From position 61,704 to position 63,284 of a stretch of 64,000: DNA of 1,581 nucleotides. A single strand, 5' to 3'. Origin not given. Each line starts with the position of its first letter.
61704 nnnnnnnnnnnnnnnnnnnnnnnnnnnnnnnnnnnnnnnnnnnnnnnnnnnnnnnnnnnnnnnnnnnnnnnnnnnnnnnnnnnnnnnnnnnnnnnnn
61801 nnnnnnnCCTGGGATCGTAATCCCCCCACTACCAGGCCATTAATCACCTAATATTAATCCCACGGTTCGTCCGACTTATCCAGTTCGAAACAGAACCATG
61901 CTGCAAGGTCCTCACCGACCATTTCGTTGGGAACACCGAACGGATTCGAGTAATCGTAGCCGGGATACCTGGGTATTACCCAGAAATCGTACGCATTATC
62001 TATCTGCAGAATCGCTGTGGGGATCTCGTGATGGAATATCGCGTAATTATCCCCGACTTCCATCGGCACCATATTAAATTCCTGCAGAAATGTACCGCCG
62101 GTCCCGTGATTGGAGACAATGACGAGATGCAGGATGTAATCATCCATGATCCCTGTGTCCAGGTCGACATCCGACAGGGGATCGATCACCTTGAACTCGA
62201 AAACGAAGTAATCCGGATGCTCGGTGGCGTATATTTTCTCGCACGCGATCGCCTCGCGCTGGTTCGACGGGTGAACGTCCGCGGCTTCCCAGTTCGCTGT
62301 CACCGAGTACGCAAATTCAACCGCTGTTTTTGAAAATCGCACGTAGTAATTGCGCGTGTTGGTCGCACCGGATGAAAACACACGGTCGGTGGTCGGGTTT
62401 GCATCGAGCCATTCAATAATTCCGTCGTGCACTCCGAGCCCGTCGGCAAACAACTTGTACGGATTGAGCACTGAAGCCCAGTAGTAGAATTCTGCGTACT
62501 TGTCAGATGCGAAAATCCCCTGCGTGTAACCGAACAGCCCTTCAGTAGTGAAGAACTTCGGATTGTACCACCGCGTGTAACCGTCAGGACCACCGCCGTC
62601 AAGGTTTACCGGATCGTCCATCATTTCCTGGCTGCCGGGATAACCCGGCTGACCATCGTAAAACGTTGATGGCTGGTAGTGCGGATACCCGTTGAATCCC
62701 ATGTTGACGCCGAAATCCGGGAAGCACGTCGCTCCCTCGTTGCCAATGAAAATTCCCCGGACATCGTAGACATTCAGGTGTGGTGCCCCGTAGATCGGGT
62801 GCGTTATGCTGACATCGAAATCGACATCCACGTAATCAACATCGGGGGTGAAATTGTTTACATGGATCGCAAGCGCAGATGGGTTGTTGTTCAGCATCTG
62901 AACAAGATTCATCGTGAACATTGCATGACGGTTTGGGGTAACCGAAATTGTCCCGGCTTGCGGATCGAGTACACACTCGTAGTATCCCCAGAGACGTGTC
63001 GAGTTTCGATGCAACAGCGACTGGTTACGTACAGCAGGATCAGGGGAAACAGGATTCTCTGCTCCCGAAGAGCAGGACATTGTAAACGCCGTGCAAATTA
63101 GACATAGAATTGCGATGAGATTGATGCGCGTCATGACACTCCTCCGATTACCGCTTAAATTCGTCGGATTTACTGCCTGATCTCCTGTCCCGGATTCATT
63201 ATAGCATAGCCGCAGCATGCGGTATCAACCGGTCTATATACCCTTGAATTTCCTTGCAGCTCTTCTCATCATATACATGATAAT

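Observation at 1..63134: Seven paralogous lipoproteins share an unassigned ~350-aa N-terminal module with interchangeable C-terminal domains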

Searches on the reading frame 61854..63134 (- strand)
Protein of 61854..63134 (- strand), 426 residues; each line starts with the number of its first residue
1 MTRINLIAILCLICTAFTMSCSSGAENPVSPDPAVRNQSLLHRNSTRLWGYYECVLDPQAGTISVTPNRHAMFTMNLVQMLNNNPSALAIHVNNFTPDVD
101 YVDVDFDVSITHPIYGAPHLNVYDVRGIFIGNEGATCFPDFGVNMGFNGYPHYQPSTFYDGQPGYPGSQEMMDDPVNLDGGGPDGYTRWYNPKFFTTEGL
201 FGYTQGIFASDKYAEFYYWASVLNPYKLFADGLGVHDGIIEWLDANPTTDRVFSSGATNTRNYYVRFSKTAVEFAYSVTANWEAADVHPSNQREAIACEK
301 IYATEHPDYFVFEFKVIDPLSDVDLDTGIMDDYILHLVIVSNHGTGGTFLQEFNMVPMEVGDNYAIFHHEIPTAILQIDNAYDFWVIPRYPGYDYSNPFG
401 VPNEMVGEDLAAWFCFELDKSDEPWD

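Call 4: search_protein_families(library=pfam, proteins=[window:61854-63134:-], max_evalue=0.1)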
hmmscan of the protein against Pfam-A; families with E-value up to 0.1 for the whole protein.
window:61854-63134:- (426 aa): 0 families

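Call 5: search_protein_families(library=ncbifam, proteins=[window:61854-63134:-], max_evalue=0.1)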
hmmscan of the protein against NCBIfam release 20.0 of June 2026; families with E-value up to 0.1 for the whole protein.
window:61854-63134:- (426 aa): 0 families

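Call 9: find_homologous_proteins(query=A2, max_evalue=0.001)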
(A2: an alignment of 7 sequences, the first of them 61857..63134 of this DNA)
Query A2 (7 sequences) (426 aa, profile of the alignment): 32 proteins with E <= 0.001 among 2985 candidates.
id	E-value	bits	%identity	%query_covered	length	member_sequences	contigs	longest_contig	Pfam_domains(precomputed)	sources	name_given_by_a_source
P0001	3.5e-143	496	100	100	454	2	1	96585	-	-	-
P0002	6.8e-107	376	56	99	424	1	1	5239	-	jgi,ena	-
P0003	1.4e-104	369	38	96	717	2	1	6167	-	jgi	jgi:hypothetical protein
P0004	2.0e-103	365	57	100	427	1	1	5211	-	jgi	jgi:hypothetical protein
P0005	5.0e-103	364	37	97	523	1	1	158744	-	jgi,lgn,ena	-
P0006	1.5e-101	359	29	99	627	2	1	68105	-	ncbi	-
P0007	1.5e-101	359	35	98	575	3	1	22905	-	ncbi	ncbi:MAG TPA: hypothetical protein VGB30_11315, partial [bacterium]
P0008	3.8e-101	357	36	100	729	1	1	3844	-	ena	-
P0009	4.5e-101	357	36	98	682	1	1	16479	-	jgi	jgi:hypothetical protein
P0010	1.1e-100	356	36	99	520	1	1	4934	-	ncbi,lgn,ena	-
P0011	5.2e-98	347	37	100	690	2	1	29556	-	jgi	jgi:hypothetical protein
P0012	1.8e-97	345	34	98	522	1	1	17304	-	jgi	jgi:plastocyanin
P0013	3.3e-97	344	37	100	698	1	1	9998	-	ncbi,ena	-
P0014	2.8e-93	331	39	97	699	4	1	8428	-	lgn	-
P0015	1.6e-92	329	38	92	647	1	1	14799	-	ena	-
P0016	2.1e-92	329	50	100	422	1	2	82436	-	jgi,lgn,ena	-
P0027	8.6e-74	267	38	60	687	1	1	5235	PF21027.4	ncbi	ncbi:MAG: hypothetical protein ABIC40_01675, partial [bacterium]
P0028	1.6e-69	253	37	71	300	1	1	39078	-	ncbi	-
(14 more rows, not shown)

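Call 10: search_solved_structures(query=A2, max_evalue=10)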
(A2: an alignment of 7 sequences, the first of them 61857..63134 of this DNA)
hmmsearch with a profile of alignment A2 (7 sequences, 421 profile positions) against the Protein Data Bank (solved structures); distinct sequences matched with E-value up to 10: 2.
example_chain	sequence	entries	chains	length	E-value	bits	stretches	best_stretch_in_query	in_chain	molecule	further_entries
8rpf_A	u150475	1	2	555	0.22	13.8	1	166-226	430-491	alcohol oxidase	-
9woo_A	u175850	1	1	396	0.78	12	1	136-167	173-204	Cyclic GMP-AMP synthase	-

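Call 21: search_protein_representatives(alignment_id=A3)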
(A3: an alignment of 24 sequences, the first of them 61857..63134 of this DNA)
Query: 24 sequences, 582 profile positions. Proteins with E-value up to 0.001 (for the whole library): 2313; up to 1e-10: 1773; up to 1e-30: 1254. The best 150 are listed.
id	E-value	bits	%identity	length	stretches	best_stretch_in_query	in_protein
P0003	5.6e-194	662.8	-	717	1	1-572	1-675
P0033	2.7e-182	624.2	-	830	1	1-490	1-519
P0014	5.5e-179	613.3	-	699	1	1-569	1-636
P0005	2.0e-175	601.5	-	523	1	1-467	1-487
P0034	3.1e-174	597.6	-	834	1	1-572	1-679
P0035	2.9e-173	594.4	-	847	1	1-479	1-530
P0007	1.4e-172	592.1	-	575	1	1-475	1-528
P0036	2.5e-172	591.3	-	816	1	2-514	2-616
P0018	5.5e-172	590.2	-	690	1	1-571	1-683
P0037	6.4e-172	589.9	-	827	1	6-484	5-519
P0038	1.0e-170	585.9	-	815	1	5-490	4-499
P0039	2.3e-170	584.8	-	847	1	1-414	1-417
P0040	2.4e-170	584.7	-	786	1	1-459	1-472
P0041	2.8e-170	584.5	-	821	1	6-479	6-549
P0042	2.9e-170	584.4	-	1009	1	1-451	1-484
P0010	2.3e-167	574.9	-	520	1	2-427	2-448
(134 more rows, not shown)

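Call 22: predict_structure(alignment_id=A3)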
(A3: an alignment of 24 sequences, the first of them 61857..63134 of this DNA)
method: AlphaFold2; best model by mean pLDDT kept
length: 426 residues; sequences in the alignment: 24
mean_pLDDT: 73.3   pTM: 0.77
mean pLDDT of the five models: 73.3, 72.5, 72.1, 71.5, 71.2
residues with pLDDT >= 90: 75; 70-90: 197; 50-70: 80; < 50: 74
segments of 3 or more residues with pLDDT < 50: 22-42, 77-83, 135-166, 202-210, 217-219
pLDDT, mean of each block of 10 residues (from residue 1): 77 74 43 39 64 88 82 52 67 89 93 83 89 55 41 41 52 75 84 58 44 52 84 92 87 92 87 85 69 84 90 89 80 80 56 75 87 75 82 73 73 87 87
secondary structure, 60 per line:
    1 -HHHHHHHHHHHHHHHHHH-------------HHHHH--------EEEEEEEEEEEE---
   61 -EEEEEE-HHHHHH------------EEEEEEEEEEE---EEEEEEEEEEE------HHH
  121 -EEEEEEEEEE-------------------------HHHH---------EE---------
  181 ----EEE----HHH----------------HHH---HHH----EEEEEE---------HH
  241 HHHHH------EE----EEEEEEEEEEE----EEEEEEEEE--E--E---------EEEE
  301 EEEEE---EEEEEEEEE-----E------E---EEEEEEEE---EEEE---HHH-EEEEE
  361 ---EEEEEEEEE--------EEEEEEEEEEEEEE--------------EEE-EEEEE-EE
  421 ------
elements in order: H2-19 H33-37 E46-57 E62-67 H69-74 E87-97 E101-111 E122-131 H157-160 E185-187 E224-229 H239-245 E258-268 E273-281 E297-305 E309-317 E334-341 E345-348 E356-360 E364-372 E381-394 E409-411 E413-417
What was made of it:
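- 61854..63134 (-): g7: stand-alone module of 426 aa with no C-terminal domain. It has a subgroup-specific insertion of about 30 aa. The database gene call begins at 63218, but orthologues support a start at 63134. AF2 pLDDT 73 (call 22).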

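Call 23: find_related_loci(query=A2, collection=genome_contigs, flank=10000)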
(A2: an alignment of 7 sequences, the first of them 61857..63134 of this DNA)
Query A2 (426 aa) in genome_contigs; peptide patterns used: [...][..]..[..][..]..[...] (x = any residue, [..] = any of these).
515 stretches matched a pattern; 480 encode a relative of the query (tblastn E <= 1e-3); the best 80 are kept; 79 distinct loci.
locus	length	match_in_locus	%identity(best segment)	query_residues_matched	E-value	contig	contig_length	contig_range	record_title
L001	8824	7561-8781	37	1-423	4e-83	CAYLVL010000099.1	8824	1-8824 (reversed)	MAG TPA_asm: uncultured Planctomycetota bacterium isolate binchicken_co184_441 genome assembly, contig: NODE_16260_lengt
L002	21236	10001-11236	39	1-426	1e-79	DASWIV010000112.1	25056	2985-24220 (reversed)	MAG TPA_asm: bacterium isolate SMAG_U2878 k141_1603536, whole genome shotgun sequence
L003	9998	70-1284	37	1-425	7e-77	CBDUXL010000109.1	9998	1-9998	MAG TPA_asm: uncultured bacterium isolate SRR22302370_binner13_Refined_2 genome assembly, contig: ERZ25074855.6308, whol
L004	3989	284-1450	36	7-418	2e-75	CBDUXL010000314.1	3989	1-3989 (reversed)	MAG TPA_asm: uncultured bacterium isolate SRR22302370_binner13_Refined_2 genome assembly, contig: ERZ25074855.32778, who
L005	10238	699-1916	38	2-426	4e-75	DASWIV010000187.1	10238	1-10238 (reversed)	MAG TPA_asm: bacterium isolate SMAG_U2878 k141_2770043, whole genome shotgun sequence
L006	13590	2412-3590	37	7-418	7e-74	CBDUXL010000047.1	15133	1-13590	MAG TPA_asm: uncultured bacterium isolate SRR22302370_binner13_Refined_2 genome assembly, contig: ERZ25074855.2972, whol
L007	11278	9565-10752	37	1-418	1e-73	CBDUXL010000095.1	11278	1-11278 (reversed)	MAG TPA_asm: uncultured bacterium isolate SRR22302370_binner13_Refined_2 genome assembly, contig: ERZ25074855.5068, whol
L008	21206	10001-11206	36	1-425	4e-73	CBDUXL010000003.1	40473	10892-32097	MAG TPA_asm: uncultured bacterium isolate SRR22302370_binner13_Refined_2 genome assembly, contig: ERZ25074855.513, whole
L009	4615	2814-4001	35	1-418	9e-73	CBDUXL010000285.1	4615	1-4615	MAG TPA_asm: uncultured bacterium isolate SRR22302370_binner13_Refined_2 genome assembly, contig: ERZ25074855.25321, who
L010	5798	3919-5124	37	1-422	4e-72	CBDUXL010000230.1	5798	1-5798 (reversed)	MAG TPA_asm: uncultured bacterium isolate SRR22302370_binner13_Refined_2 genome assembly, contig: ERZ25074855.16817, who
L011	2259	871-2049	36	4-418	4e-74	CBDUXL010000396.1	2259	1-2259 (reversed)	MAG TPA_asm: uncultured bacterium isolate SRR22302370_binner13_Refined_2 genome assembly, contig: ERZ25074855.92653, who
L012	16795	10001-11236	37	3-426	6e-72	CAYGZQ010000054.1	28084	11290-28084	MAG TPA_asm: uncultured Planctomycetota bacterium isolate ERP119294_co1_436 genome assembly, contig: NODE_1914_length_28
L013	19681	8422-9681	36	1-424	2e-71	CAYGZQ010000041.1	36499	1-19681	MAG TPA_asm: uncultured Planctomycetota bacterium isolate ERP119294_co1_436 genome assembly, contig: NODE_1227_length_36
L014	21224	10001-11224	38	1-423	4e-71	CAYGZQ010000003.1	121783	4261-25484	MAG TPA_asm: uncultured Planctomycetota bacterium isolate ERP119294_co1_436 genome assembly, contig: NODE_150_length_121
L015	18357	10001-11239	36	1-423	1e-70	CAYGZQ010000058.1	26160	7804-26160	MAG TPA_asm: uncultured Planctomycetota bacterium isolate ERP119294_co1_436 genome assembly, contig: NODE_2145_length_26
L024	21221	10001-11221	36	4-424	4e-68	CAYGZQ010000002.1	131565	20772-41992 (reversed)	MAG TPA_asm: uncultured Planctomycetota bacterium isolate ERP119294_co1_436 genome assembly, contig: NODE_135_length_131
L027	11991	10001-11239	36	1-423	7e-67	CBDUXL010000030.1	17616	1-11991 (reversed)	MAG TPA_asm: uncultured bacterium isolate SRR22302370_binner13_Refined_2 genome assembly, contig: ERZ25074855.2262, whol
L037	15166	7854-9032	36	7-422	2e-72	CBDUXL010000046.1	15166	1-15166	MAG TPA_asm: uncultured bacterium isolate SRR22302370_binner13_Refined_2 genome assembly, contig: ERZ25074855.2958, whol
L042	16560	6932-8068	37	21-426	9e-66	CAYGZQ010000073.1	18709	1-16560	MAG TPA_asm: uncultured Planctomycetota bacterium isolate ERP119294_co1_436 genome assembly, contig: NODE_3667_length_18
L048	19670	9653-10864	34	1-424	3e-61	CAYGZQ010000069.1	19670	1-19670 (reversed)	MAG TPA_asm: uncultured Planctomycetota bacterium isolate ERP119294_co1_436 genome assembly, contig: NODE_3397_length_19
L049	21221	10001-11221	31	1-424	4e-61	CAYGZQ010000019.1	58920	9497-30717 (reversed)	MAG TPA_asm: uncultured Planctomycetota bacterium isolate ERP119294_co1_436 genome assembly, contig: NODE_506_length_589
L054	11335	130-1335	33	9-423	3e-60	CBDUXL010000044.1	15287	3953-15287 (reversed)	MAG TPA_asm: uncultured bacterium isolate SRR22302370_binner13_Refined_2 genome assembly, contig: ERZ25074855.2921, whol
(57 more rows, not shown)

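Call 25: fold_search(model_id=the predicted structure, library=pdb)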
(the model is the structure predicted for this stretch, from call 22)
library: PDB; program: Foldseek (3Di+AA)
matches with E <= 10: 554; with E <= 0.001: 1
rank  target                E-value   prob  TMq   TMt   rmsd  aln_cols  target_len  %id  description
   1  3lso_A                7.6e-04  0.47  0.14  0.13  21.8       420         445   10  Crystal structure of Putative membrane anchored protein from Corynebacterium diphtheriae (released 2010-02-23)
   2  7usy_J                3.6e-03  0.30  0.14  0.17  24.2       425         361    7  Structure of C. elegans TMC-1 complex with ARRD-6 (released 2022-10-19)
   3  4kh9_B                8.0e-03  0.51  0.18  0.20  18.6       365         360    7  Crystal structure of a DUF4785 family protein (lpg0956) from Legionella pneumophila subsp. pneumophila str. Philadelph (released 2013-07-03)
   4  3iaq_A                8.5e-03  0.33  0.18  0.10  16.4       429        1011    8  E. coli (lacz) beta-galactosidase (E416V) (released 2009-12-29)
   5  3k4z_A                1.1e-02  0.14  0.12  0.17  18.4       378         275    6  Crystal Structure of the Cellulosomal CBM4 from Clostridium thermocellum Cellulase CbhA (released 2010-07-28)
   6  7wtr_CC               1.1e-02  0.14  0.12  0.10  23.6       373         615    8  Cryo-EM structure of a yeast pre-40S ribosomal subunit - State Tsr1-3 (released 2022-10-19)
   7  7uzs                  1.4e-02  0.57  0.16  0.11  17.0       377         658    6  Protein 4.2 (local refinement from consensus reconstruction of ankyrin complex classes) (released 2022-07-20)
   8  8csw                  2.1e-02  0.44  0.16  0.11  17.5       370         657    6  Local refinement of protein 4.2 in Class 2 of erythrocyte ankyrin-1 complex (released 2022-07-20)
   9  4kh9_A                2.1e-02  0.38  0.19  0.21  20.0       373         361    7  Crystal structure of a DUF4785 family protein (lpg0956) from Legionella pneumophila subsp. pneumophila str. Philadelph (released 2013-07-03)
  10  1px3_B                2.5e-02  0.20  0.18  0.09  16.7       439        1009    6  E. COLI (LACZ) BETA-GALACTOSIDASE (G794A) (released 2004-06-15)
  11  9u62_E                2.5e-02  0.13  0.16  0.06  29.3       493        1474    6  AP pathways C3 convertase C3bBbP and C3 complex (released 2026-01-14)
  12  6u1n_C                3.1e-02  0.08  0.13  0.14  26.1       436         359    9  GPCR-Beta arrestin structure in lipid bilayer (released 2020-02-26)
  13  6qyc_C                3.4e-02  0.89  0.18  0.14   9.0       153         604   12  Crystal structure of MtrC from Shewanella baltica OS185 (released 2020-04-22)
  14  6qyc_A                3.4e-02  0.89  0.18  0.13   9.0       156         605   10  Crystal structure of MtrC from Shewanella baltica OS185 (released 2020-04-22)
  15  6kzb_A                3.6e-02  0.23  0.14  0.10  16.4       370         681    6  Transglutaminase2 complexed with calcium (released 2020-12-09)
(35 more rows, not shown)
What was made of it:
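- Tried and rejected: Its Foldseek hits were noise (calls 22, 25).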

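Call 33: find_encoding_contigs(protein=P0001, flank=2000, max_places=3)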
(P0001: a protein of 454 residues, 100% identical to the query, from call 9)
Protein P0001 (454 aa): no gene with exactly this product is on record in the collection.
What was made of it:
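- Tried and rejected: The window's own g7 gene call is not in the contig index (call 33).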

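Call 46: list_cluster_members(proteins=[P0006, P0007, P0010, P0013, P0027, P0028, P0003, P0012, P0005, P0016])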
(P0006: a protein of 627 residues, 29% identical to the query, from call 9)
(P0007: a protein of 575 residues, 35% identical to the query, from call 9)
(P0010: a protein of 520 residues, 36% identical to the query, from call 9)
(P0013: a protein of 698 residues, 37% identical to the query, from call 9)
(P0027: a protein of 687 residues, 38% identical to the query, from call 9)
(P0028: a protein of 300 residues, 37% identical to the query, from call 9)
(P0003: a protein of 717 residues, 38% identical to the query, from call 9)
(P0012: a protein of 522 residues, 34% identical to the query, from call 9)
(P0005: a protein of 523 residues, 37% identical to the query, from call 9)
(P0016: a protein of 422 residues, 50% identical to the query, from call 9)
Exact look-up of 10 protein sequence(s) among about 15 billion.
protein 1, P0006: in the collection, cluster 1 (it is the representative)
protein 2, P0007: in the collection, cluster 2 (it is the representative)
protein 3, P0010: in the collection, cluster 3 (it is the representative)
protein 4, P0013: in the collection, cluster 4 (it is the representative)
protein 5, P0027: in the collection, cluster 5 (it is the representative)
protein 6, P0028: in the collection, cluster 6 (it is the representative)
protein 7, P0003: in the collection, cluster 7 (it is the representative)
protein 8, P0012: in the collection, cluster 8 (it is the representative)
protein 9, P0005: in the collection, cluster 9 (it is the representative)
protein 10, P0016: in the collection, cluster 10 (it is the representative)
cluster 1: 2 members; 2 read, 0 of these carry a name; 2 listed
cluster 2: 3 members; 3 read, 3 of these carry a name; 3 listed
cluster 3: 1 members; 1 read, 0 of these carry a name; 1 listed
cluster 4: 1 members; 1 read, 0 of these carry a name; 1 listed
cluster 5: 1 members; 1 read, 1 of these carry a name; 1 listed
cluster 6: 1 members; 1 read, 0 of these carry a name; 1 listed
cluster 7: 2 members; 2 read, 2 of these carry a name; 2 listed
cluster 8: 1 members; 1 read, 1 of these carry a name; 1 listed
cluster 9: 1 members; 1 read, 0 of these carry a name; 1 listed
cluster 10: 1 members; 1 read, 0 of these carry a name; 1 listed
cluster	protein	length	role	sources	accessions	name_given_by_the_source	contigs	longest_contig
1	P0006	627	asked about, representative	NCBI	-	-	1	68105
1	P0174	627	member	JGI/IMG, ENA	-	-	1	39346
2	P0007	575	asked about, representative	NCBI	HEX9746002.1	MAG TPA: hypothetical protein VGB30_11315, partial [bacterium]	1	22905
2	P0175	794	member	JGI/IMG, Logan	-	hypothetical protein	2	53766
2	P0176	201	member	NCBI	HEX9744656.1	MAG TPA: hypothetical protein VGB30_04440, partial [bacterium]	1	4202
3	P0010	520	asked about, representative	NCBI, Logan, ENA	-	-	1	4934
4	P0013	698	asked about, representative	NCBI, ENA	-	-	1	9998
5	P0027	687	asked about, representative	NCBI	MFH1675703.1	MAG: hypothetical protein ABIC40_01675, partial [bacterium]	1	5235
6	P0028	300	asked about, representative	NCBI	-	-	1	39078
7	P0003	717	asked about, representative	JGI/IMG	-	hypothetical protein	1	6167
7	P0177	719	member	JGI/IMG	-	hypothetical protein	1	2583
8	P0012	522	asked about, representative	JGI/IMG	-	plastocyanin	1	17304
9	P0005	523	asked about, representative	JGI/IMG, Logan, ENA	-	-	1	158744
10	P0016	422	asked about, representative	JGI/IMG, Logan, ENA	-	-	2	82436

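Call 47: find_encoding_contigs(protein=P0005, flank=10000, max_places=2)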
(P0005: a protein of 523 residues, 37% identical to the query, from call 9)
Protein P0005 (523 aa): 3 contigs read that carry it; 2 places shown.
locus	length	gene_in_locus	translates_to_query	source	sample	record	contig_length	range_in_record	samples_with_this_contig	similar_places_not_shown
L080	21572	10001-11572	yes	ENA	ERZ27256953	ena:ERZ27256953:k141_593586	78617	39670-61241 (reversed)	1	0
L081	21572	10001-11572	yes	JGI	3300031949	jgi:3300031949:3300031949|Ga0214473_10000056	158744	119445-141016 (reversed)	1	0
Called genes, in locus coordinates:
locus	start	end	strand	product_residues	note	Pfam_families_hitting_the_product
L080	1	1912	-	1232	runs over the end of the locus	PF00801:PKD (weak), PF18911:PKD_4, PF00801:PKD, PF18911:PKD_4, PF00801:PKD (weak), PF18911:PKD_4 (weak), PF00801:PKD (weak), PF18911:PKD_4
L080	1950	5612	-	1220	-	PF00801:PKD (weak), PF18911:PKD_4, PF22352:K319L-like_PKD (faint), PF00801:PKD (weak), PF18911:PKD_4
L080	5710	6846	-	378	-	PF13439:Glyco_transf_4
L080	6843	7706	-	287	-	PF05853:BKACE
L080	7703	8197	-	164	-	PF24894:Hexapep_GlmU (faint), PF25084:LbH_EIF2B, PF25087:GMPPB_C (faint), PF00132:Hexapep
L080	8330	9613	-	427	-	PF01943:Polysacc_synt, PF03023:MurJ (faint), PF13440:Polysacc_synt_3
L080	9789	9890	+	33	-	-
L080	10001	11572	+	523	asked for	-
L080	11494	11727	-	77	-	-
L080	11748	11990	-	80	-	-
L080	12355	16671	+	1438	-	PF00801:PKD, PF18911:PKD_4, PF00801:PKD (weak), PF18911:PKD_4, PF18911:PKD_4, PF18911:PKD_4, PF18911:PKD_4, PF08309:LVIVD, +4 more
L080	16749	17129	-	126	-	-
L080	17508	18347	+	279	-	-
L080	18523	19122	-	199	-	PF00578:AhpC-TSA, PF08534:Redoxin, PF13905:Thioredoxin_8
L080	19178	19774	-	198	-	PF00578:AhpC-TSA, PF08534:Redoxin, PF00085:Thioredoxin, PF13098:Thioredoxin_2 (weak), PF13905:Thioredoxin_8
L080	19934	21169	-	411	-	PF00535:Glycos_transf_2, PF13641:Glyco_tranf_2_3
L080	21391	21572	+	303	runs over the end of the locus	PF00795:CN_hydrolase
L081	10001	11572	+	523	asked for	-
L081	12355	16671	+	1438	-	PF00801:PKD, PF18911:PKD_4, PF00801:PKD (weak), PF18911:PKD_4, PF18911:PKD_4, PF18911:PKD_4, PF18911:PKD_4, PF08309:LVIVD, +4 more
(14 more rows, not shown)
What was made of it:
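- On LVIVD repeat propeller (PF08309) in g1 and g2: A family member in L080 carries PF08309 in precomputed Pfam data (call 47).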

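Call 54: search_protein_families(library=pfam, alignment_id=A6, max_evalue=0.001)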
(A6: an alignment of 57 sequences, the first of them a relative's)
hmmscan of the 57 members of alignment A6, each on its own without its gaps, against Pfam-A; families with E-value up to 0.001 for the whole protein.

A. member 1, P0013 (698 aa): 0 families

B. families by the number of members that match (of 57 scanned): 8 families
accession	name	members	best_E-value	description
PF18911.6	PKD_4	11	4.3e-10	PKD domain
PF06739.17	SBBP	9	1.4e-09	Beta-propeller repeat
PF10342.15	Kre9_KNH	3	4.4e-11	Kre9/KNH-like N-terminal Ig-like domain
PF06119.19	NIDO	2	1.1e-07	Nidogen-like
PF21027.3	Sde0182_C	2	2.8e-06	Cellulose-binding protein Sde0182, C-terminal domain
PF17164.10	DUF5122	1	7.9e-12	Domain of unknown function (DUF5122) beta-propeller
PF00801.26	PKD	1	1.5e-05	PKD domain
PF01436.27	NHL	1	0.00016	NHL repeat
